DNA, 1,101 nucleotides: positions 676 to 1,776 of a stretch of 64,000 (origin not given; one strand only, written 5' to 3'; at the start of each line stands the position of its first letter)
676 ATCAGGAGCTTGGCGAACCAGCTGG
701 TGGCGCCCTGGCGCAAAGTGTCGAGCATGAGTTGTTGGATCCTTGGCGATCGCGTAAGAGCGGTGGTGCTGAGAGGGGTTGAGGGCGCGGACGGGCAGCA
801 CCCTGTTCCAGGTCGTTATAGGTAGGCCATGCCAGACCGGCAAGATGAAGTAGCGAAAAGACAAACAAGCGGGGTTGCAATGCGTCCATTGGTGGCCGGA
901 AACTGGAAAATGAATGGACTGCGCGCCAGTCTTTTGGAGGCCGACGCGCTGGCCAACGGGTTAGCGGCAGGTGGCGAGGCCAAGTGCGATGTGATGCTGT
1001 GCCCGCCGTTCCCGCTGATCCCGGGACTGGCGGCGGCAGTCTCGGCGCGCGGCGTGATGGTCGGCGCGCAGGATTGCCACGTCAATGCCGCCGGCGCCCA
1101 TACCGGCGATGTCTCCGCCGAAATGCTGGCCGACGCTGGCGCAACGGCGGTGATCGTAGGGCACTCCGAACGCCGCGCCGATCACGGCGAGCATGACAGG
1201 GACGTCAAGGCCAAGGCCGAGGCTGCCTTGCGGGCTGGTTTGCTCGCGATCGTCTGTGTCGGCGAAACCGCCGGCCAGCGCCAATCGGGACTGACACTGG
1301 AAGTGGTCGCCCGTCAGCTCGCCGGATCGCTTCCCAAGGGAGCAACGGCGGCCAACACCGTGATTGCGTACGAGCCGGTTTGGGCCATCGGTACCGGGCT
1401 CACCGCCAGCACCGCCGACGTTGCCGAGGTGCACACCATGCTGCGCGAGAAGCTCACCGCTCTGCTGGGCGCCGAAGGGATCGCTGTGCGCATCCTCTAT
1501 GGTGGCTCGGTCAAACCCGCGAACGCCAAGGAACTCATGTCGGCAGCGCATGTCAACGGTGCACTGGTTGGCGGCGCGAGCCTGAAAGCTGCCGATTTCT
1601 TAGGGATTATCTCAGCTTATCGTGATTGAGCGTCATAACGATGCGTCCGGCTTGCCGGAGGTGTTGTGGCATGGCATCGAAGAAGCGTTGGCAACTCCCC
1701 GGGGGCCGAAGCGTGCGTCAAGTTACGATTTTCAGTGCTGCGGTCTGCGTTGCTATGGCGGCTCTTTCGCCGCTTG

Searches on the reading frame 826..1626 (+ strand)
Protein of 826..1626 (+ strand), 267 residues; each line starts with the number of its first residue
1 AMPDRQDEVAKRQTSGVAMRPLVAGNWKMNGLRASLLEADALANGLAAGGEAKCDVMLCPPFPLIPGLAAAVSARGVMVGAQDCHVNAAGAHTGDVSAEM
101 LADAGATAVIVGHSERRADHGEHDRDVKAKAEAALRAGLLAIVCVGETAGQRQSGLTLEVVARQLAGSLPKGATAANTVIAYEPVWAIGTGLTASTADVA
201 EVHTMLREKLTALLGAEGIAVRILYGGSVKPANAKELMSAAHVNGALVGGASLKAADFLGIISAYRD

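Call 18: search_protein_families(library=pfam, proteins=[window:826-1626:+], max_evalue=0.01)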
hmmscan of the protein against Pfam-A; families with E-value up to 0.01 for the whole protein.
window:826-1626:+ (267 aa): 1 family
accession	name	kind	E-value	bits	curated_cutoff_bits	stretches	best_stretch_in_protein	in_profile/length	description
PF00121.24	TIM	-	1.3e-84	284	20.1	1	21-264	1-244/245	Triosephosphate isomerase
